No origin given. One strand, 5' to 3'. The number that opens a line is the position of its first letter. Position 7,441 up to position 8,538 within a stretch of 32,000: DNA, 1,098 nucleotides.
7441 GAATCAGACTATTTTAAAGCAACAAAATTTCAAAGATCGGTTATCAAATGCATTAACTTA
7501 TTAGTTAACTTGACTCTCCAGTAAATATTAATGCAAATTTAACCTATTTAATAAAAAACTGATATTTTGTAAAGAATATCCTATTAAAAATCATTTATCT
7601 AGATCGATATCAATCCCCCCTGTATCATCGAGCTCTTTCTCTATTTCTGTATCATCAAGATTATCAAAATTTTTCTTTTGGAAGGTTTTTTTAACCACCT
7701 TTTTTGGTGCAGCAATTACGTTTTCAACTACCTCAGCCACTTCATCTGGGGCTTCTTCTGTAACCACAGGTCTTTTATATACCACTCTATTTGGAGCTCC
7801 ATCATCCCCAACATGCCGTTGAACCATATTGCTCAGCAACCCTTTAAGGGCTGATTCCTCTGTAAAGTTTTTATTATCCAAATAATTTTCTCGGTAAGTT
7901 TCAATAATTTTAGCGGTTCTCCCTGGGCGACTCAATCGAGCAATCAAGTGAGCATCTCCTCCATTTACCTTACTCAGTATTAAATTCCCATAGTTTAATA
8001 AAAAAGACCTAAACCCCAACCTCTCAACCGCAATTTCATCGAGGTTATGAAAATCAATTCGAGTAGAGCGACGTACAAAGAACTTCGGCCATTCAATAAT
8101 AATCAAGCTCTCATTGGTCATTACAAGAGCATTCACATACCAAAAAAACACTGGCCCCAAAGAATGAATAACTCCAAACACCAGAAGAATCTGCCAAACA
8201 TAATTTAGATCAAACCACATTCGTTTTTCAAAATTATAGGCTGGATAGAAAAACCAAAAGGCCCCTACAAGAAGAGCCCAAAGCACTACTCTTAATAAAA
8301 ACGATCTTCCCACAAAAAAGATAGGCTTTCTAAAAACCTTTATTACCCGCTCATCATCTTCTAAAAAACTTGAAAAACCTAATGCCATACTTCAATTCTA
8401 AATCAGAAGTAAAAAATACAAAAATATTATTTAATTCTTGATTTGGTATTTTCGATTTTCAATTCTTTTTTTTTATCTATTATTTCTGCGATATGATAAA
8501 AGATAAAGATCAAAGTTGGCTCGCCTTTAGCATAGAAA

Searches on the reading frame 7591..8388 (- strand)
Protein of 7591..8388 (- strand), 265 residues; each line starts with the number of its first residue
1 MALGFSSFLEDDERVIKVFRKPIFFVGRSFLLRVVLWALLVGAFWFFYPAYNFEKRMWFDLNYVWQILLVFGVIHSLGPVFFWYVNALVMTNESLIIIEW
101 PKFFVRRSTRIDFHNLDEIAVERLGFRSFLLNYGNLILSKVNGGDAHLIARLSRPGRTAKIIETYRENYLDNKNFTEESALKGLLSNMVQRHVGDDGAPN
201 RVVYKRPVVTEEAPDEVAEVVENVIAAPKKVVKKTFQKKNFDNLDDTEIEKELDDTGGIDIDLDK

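Call 8: search_protein_families(library=pfam, proteins=[window:7591-8388:-], max_evalue=1)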
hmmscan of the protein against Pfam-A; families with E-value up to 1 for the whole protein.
window:7591-8388:- (265 aa): 0 families

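Call 14: list_cluster_members(proteins=[P0001, window:7591-8388:-, window:5107-5886:-, window:5975-6121:-, window:6125-6265:-])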
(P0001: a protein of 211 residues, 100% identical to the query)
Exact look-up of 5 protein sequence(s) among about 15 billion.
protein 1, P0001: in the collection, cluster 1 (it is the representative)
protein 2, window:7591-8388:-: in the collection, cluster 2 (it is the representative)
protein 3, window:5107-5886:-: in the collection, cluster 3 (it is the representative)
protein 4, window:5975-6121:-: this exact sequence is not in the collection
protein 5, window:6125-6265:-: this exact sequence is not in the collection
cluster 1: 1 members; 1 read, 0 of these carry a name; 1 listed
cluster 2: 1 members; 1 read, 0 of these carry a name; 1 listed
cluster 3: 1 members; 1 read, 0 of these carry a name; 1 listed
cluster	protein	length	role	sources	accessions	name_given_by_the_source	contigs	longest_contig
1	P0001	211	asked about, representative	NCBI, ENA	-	-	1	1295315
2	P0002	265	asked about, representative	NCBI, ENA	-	-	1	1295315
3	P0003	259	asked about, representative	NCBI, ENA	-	-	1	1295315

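Call 19: search_protein_families(library=ncbifam, proteins=[window:7591-8388:-], max_evalue=0.00001)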
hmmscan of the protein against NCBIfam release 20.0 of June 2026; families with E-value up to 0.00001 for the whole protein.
window:7591-8388:- (265 aa): 0 families

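Call 53: find_homologous_proteins(query=window:7591-8388:-, max_evalue=1e-10)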
Query window:7591-8388:- (265 aa): 53 proteins with E <= 1e-10 among 899 candidates.
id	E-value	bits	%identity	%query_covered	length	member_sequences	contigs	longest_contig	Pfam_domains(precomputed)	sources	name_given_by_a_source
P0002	5.5e-174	595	100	100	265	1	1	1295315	-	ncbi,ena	-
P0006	5.9e-129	447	73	100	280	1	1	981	-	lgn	-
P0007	1.9e-102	360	60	100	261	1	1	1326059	-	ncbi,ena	-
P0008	2.4e-96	340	58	100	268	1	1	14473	-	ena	-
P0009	5.4e-94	333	56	100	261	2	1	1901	-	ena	-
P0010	2.7e-93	330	57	100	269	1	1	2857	-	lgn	-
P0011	2.5e-92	327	56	100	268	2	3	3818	-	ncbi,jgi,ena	jgi:hypothetical protein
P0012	7.1e-92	326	57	100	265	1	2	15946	-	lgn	-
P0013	2.2e-89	318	56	100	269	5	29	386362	-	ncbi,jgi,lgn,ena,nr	ncbi:hypothetical protein GW756_02455 [bacterium]|nr:hypothetical protein [bacterium] NCQ55655.1 hyp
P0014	2.3e-89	318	57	97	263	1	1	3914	-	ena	-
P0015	7.6e-89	316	55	100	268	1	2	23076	-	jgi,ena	-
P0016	1.3e-86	309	55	100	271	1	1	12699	-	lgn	-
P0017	3.1e-86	307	54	97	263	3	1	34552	-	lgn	-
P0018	4.2e-86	307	55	100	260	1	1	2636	-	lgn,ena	-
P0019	6.6e-86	306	56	97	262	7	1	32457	-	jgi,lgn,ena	-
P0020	2.6e-85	304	56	97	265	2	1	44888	-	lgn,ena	-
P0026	8.4e-82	293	53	99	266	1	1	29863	-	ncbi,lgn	-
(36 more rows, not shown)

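Call 54: find_encoding_contigs(protein=P0007, flank=7000, max_places=1)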
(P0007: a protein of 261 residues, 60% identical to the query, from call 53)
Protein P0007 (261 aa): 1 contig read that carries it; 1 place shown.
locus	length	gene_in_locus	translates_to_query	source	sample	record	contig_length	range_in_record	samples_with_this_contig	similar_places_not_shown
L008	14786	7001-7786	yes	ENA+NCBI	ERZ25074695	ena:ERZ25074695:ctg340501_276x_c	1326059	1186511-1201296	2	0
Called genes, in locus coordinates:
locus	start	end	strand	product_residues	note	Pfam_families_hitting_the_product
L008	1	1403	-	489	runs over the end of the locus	PF14450:FtsA (weak), PF02491:SHS2_FTSA, PF06723:MreB_Mbl, PF11104:PilM_2 (weak), PF14450:FtsA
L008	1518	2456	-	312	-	PF02739:5_3_exonuc_N, PF01367:5_3_exonuc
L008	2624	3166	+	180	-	-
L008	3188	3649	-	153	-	-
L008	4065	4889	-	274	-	-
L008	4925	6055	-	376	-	PF00041:fn3 (faint)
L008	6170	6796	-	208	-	PF10502:Peptidase_S26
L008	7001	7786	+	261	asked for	-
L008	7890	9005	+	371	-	PF01321:Creatinase_N, PF00557:Peptidase_M24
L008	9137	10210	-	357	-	PF00268:Ribonuc_red_sm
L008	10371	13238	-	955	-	PF03477:ATP-cone, PF00317:Ribonuc_red_lgN, PF02867:Ribonuc_red_lgC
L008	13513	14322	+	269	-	PF02673:BacA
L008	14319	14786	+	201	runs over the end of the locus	PF02545:Maf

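Call 55: find_encoding_contigs(protein=P0008, flank=7000, max_places=1)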
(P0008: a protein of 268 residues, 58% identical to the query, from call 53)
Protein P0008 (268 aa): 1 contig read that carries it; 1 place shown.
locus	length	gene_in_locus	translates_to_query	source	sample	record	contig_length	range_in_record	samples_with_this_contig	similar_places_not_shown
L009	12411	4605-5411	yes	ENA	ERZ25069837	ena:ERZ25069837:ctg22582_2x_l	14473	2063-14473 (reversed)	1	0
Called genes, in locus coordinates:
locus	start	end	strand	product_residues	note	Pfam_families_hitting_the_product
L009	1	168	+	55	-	?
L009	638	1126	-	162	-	-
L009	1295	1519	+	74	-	-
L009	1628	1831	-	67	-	-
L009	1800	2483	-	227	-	-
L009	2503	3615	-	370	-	PF00041:fn3 (faint)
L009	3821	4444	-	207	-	PF10502:Peptidase_S26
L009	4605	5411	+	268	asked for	-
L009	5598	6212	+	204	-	-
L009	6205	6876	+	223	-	-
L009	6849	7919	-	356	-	PF00268:Ribonuc_red_sm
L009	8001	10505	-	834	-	PF03477:ATP-cone (weak), PF00317:Ribonuc_red_lgN, PF02867:Ribonuc_red_lgC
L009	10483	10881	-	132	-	PF03477:ATP-cone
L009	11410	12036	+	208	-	PF02673:BacA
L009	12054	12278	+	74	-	-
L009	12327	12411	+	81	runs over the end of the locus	PF02545:Maf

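Call 56: find_encoding_contigs(protein=P0012, flank=7000, max_places=1)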
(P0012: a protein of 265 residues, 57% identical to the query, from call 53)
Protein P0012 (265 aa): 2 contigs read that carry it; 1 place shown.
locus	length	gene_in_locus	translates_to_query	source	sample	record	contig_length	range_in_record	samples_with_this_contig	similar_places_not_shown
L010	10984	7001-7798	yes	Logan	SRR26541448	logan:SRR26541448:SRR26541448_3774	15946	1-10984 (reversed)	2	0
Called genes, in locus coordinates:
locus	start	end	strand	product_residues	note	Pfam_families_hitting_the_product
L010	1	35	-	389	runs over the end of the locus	PF00091:Tubulin, PF12327:FtsZ_C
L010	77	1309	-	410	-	PF14450:FtsA (weak), PF02491:SHS2_FTSA, PF06723:MreB_Mbl, PF11104:PilM_2 (weak), PF14450:FtsA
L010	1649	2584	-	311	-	PF02739:5_3_exonuc_N, PF01367:5_3_exonuc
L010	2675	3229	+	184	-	-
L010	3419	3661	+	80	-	-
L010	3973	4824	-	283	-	-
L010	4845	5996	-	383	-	-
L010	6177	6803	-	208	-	PF10502:Peptidase_S26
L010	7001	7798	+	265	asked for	-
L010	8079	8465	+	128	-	-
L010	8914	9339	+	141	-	-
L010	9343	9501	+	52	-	-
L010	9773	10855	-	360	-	PF00268:Ribonuc_red_sm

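Call 57: find_encoding_contigs(protein=P0013, flank=7000, max_places=1)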
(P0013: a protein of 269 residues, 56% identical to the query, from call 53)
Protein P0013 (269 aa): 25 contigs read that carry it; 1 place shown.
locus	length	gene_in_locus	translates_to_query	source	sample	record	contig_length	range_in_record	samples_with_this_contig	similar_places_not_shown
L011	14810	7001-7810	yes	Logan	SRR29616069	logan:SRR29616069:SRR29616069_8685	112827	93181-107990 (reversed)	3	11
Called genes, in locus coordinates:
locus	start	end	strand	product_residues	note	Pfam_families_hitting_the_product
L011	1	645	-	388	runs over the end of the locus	PF00091:Tubulin, PF12327:FtsZ_C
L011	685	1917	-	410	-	PF14450:FtsA (weak), PF02491:SHS2_FTSA, PF06723:MreB_Mbl, PF11104:PilM_2 (weak), PF14450:FtsA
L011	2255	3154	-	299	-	PF02739:5_3_exonuc_N, PF01367:5_3_exonuc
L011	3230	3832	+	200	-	-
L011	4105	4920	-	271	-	-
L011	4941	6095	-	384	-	PF00041:fn3 (faint)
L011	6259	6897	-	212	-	PF10502:Peptidase_S26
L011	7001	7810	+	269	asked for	-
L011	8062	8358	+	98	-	-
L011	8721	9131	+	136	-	-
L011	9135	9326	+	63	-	-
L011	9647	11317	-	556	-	PF00317:Ribonuc_red_lgN, PF02867:Ribonuc_red_lgC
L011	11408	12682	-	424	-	PF03477:ATP-cone, PF00268:Ribonuc_red_sm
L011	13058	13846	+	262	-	PF02673:BacA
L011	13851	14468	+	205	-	PF02545:Maf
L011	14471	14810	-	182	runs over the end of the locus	-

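Call 63: search_protein_families(library=pfam, proteins=[L011:8062-8358:+, L011:8721-9131:+, L011:9135-9326:+, L010:8004-8465:+, L010:8914-9339:+, L010:9343-9501:+, L009:5598-6212:+, L009:6205-6876:+], max_evalue=1)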
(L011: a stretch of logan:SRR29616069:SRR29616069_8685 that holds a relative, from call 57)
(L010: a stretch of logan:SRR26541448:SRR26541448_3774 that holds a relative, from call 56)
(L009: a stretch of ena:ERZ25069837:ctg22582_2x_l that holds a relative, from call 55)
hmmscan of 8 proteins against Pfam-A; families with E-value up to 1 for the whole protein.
L011:8062-8358:+ (98 aa): 0 families

L011:8721-9131:+ (136 aa): 0 families

L011:9135-9326:+ (63 aa): 1 family
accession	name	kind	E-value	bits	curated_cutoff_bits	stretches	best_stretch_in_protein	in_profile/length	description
PF22202.1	C2c1_helical_1st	-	0.13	11.7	27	1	27-62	84-121/340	CRISPR-associated endonuclease C2c1 first helical domain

L010:8004-8465:+ (153 aa): 0 families

L010:8914-9339:+ (141 aa): 0 families

L010:9343-9501:+ (52 aa): 1 family
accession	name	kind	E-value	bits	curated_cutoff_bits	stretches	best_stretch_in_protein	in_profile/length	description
PF02899.23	Phage_int_SAM_1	-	0.17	12.6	22.3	1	6-48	32-73/83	Phage integrase, N-terminal SAM-like domain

L009:5598-6212:+ (204 aa): 3 families
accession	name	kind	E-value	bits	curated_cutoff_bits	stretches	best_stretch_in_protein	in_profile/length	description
PF00486.34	Trans_reg_C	-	5.3e-05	23.7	26.2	1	62-132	10-76/77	Transcriptional regulatory protein, C terminal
PF21128.4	MCM4_WHD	-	0.045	14.3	24.4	1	54-106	3-56/75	MCM4, winged helix domain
PF23159.1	WH_Rok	-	0.097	13.2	27.6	1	65-98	5-37/58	Repressor Rok winged helix domain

L009:6205-6876:+ (223 aa): 3 families
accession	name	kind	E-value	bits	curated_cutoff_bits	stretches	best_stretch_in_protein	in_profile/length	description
PF00486.34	Trans_reg_C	-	0.00036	21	26.2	1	176-204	48-76/77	Transcriptional regulatory protein, C terminal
PF13356.12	Arm-DNA-bind_3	-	0.068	13.7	27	1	59-123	17-82/83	Arm DNA-binding domain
PF12636.12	DUF3781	-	0.22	11.9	27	0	133-160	33-60/72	Protein of unknown function (DUF3781)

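Call 67: find_encoding_contigs(protein=P0020, flank=6000, max_places=1)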
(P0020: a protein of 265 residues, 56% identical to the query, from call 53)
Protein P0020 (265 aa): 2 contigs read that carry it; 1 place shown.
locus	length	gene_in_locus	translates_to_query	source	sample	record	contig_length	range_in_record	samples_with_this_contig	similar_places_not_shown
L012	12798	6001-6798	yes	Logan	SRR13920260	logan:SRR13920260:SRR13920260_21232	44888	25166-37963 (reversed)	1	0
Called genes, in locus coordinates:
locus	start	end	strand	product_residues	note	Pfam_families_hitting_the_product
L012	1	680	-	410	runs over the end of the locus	PF14450:FtsA (weak), PF02491:SHS2_FTSA, PF06723:MreB_Mbl, PF11104:PilM_2 (weak), PF14450:FtsA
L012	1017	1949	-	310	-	PF02739:5_3_exonuc_N, PF01367:5_3_exonuc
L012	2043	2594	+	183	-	-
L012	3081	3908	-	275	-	-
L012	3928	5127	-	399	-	-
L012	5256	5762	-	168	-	PF10502:Peptidase_S26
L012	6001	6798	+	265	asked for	-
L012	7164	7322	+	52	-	-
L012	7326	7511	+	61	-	-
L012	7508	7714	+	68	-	-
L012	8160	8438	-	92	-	PF01541:GIY-YIG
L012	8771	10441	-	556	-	PF00317:Ribonuc_red_lgN, PF02867:Ribonuc_red_lgC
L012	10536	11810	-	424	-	PF03477:ATP-cone, PF00268:Ribonuc_red_sm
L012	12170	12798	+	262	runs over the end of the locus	PF02673:BacA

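Call 68: find_encoding_contigs(protein=P0017, flank=6000, max_places=1)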
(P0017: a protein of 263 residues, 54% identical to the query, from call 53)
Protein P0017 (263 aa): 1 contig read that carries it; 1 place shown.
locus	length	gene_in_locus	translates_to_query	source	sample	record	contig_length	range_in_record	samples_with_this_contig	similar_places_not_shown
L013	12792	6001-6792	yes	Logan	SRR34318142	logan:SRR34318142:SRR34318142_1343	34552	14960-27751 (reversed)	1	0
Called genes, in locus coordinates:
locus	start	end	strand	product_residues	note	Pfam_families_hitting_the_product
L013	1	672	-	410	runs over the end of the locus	PF11104:PilM_2 (faint), PF14450:FtsA (weak), PF02491:SHS2_FTSA, PF06723:MreB_Mbl, PF14450:FtsA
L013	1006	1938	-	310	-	PF02739:5_3_exonuc_N, PF01367:5_3_exonuc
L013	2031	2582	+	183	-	-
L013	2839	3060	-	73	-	-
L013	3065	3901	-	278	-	-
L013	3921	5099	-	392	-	-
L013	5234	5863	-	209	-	PF10502:Peptidase_S26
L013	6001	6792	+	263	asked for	-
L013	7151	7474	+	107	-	-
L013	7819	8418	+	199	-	-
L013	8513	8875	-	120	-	PF01243:PNPOx_N (weak)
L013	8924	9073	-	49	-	-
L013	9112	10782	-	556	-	PF00317:Ribonuc_red_lgN, PF02867:Ribonuc_red_lgC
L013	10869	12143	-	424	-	PF03477:ATP-cone, PF00268:Ribonuc_red_sm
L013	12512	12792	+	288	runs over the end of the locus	PF02673:BacA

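Call 69: find_encoding_contigs(protein=P0015, flank=6000, max_places=1)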
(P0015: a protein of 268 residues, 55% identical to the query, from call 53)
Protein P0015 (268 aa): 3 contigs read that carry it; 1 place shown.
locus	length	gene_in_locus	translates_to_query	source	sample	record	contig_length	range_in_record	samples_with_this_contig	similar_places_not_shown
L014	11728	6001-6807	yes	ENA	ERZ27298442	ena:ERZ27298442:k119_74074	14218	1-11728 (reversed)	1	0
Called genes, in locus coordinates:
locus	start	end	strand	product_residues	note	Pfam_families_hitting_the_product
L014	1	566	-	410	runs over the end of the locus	PF11104:PilM_2 (faint), PF14450:FtsA (weak), PF02491:SHS2_FTSA, PF06723:MreB_Mbl, PF14450:FtsA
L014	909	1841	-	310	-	PF02739:5_3_exonuc_N, PF01367:5_3_exonuc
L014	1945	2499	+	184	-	-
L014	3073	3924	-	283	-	-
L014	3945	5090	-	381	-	PF00041:fn3 (faint)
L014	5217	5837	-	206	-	PF10502:Peptidase_S26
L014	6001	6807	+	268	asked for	-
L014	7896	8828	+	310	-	-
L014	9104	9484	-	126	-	-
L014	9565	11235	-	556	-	PF00317:Ribonuc_red_lgN, PF02867:Ribonuc_red_lgC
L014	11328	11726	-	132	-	?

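Call 80: find_related_loci(query=L011:8721-9131:+, collection=viral_contigs, flank=5000)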
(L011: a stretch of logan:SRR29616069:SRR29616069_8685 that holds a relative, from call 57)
Query L011:8721-9131:+ (136 aa) in viral_contigs; peptide patterns used: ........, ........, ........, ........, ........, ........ (x = any residue, [..] = any of these).
25 stretches matched a pattern, but none encodes a relative of the query by tblastn (E <= 1e-3).

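Call 81: find_related_loci(query=L014:7896-8828:+, collection=viral_contigs, flank=5000)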
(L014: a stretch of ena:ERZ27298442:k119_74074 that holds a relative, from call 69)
Query L014:7896-8828:+ (310 aa) in viral_contigs; peptide patterns used: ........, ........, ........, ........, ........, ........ (x = any residue, [..] = any of these).
5 stretches matched a pattern, but none encodes a relative of the query by tblastn (E <= 1e-3).
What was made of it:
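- Tried and rejected: Relatives' cassette proteins in IMG/VR: none (calls 80, 81).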

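Call 85: search_protein_families(library=padloc, proteins=[L011:8721-9131:+, L013:7819-8418:+, L014:7896-8828:+, window:7591-8388:-], max_evalue=0.1)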
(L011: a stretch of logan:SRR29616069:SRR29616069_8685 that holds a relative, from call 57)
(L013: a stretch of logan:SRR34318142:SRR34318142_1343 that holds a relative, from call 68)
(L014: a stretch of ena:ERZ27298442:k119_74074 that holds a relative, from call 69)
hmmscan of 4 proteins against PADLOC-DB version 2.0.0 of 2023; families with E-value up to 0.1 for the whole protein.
L011:8721-9131:+ (136 aa): 0 families

L013:7819-8418:+ (199 aa): 2 families
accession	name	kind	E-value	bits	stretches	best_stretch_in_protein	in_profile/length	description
PDLC01306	Cas5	-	0.00028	19.1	1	52-166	16-116/174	CAS-I; effector_G5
PDLC01644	Cas5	-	0.00058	18.3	1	55-164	20-120/192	CAS-I; effector_G5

L014:7896-8828:+ (310 aa): 0 families

window:7591-8388:- (265 aa): 0 families

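Call 86: search_protein_families(library=ncbifam, proteins=[L011:8721-9131:+, L013:7819-8418:+, L014:7896-8828:+, L012:7164-7322:+, L014:7162-7326:+], max_evalue=0.1)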
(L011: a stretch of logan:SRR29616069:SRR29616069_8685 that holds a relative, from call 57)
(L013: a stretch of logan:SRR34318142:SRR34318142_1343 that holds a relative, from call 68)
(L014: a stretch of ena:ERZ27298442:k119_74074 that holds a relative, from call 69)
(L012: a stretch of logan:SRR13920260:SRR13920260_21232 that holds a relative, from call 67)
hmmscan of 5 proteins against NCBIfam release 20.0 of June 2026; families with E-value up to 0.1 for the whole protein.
L011:8721-9131:+ (136 aa): 0 families

L013:7819-8418:+ (199 aa): 0 families

L014:7896-8828:+ (310 aa): 0 families

L012:7164-7322:+ (52 aa): 0 families

L014:7162-7326:+ (54 aa): 0 families

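Call 119: find_encoding_contigs(protein=P0019, flank=5000, max_places=1)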
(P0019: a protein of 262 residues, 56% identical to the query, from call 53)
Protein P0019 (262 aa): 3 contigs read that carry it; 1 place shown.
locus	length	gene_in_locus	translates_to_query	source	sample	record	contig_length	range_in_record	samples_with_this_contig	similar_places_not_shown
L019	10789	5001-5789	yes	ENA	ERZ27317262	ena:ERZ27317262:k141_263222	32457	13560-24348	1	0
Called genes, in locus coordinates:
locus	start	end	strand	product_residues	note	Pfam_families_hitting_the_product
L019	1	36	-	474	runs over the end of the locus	PF11104:PilM_2 (faint), PF14450:FtsA (weak), PF02491:SHS2_FTSA, PF06723:MreB_Mbl, PF14450:FtsA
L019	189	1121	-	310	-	PF02739:5_3_exonuc_N, PF01367:5_3_exonuc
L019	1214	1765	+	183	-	-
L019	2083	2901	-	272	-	-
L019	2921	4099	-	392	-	-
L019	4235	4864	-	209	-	PF10502:Peptidase_S26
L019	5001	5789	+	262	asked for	-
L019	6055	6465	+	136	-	-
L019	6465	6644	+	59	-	-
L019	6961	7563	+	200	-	-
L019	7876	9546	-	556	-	PF00317:Ribonuc_red_lgN, PF02867:Ribonuc_red_lgC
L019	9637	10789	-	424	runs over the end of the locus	PF03477:ATP-cone, PF00268:Ribonuc_red_sm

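Call 120: find_encoding_contigs(protein=P0026, flank=5000, max_places=1)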
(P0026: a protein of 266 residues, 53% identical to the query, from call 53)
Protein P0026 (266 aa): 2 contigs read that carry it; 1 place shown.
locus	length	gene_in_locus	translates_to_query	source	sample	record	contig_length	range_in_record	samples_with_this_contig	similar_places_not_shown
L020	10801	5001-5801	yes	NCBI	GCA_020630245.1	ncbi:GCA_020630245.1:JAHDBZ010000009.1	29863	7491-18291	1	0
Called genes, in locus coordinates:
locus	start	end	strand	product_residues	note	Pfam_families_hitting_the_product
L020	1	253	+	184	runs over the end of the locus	-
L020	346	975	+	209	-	PF01810:LysE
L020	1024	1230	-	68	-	-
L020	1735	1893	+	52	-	-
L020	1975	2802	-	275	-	-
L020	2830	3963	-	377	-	PF00041:fn3 (faint)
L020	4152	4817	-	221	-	PF10502:Peptidase_S26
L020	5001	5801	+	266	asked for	-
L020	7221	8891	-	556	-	PF00317:Ribonuc_red_lgN, PF02867:Ribonuc_red_lgC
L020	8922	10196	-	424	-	PF03477:ATP-cone, PF00268:Ribonuc_red_sm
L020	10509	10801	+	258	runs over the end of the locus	PF02673:BacA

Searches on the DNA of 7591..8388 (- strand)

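Call 73: search_rna_families(sources=[L010, L011, L012, L013, L014, L002, L003], threshold=gathering)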
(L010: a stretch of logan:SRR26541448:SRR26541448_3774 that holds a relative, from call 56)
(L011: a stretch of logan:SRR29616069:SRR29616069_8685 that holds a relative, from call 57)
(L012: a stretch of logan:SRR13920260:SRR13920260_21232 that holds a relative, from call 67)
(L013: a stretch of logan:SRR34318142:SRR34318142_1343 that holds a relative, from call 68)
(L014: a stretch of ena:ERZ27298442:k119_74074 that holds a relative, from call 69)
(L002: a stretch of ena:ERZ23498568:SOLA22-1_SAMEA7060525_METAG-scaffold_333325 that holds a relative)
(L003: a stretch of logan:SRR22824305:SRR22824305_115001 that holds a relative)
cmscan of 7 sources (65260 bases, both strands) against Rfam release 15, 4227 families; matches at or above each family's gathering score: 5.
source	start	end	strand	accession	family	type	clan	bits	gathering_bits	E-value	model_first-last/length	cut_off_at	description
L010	3485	3566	+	RF00005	tRNA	Gene; tRNA;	CL00001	58.5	29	4.8e-10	1-71/71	no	tRNA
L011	3901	3982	-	RF00005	tRNA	Gene; tRNA;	CL00001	58.5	29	4.8e-10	1-71/71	no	tRNA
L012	2884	2965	-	RF00005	tRNA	Gene; tRNA;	CL00001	58.5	29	4.8e-10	1-71/71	no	tRNA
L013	2865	2946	-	RF00005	tRNA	Gene; tRNA;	CL00001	58.5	29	4.8e-10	1-71/71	no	tRNA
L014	2581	2662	+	RF00005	tRNA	Gene; tRNA;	CL00001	58.5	29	4.8e-10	1-71/71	no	tRNA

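Call 74: search_rna_families(source=L012, start=6750, end=8200, threshold=evalue, max_evalue=5)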
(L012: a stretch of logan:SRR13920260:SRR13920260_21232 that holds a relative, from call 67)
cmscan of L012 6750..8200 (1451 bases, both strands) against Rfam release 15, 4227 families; matches with E-value up to 5: 5.
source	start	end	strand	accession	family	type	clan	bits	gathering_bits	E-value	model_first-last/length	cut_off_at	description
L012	6955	7037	+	RF02748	FtrB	Gene; sRNA;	-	25.3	66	0.17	1-115/115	no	Francisella sRNA B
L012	7050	7087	+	RF00858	mir-306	Gene; miRNA;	-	17.5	52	1.3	23-61/81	no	mir-306 microRNA precursor family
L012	7925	7976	-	RF00655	mir-28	Gene; miRNA;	CL00086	17.5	64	5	14-65/78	no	mir-28 microRNA precursor family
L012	6752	6884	-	RF00437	HLE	Cis-reg;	-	16.3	60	3.3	1-130/130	no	Hairy RNA localisation element (HLE)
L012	6954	7040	+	RF00290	BaMV_CRE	Cis-reg;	-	15.2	100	2.8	1-140/140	no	Bamboo mosaic potexvirus (BaMV) cis-regulatory element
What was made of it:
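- On Known structured RNA families (Rfam 15: OLE, GOLLD, ROOL, HEARO, riboswitches and others): The relatives' slots are also negative (calls 73, 74).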
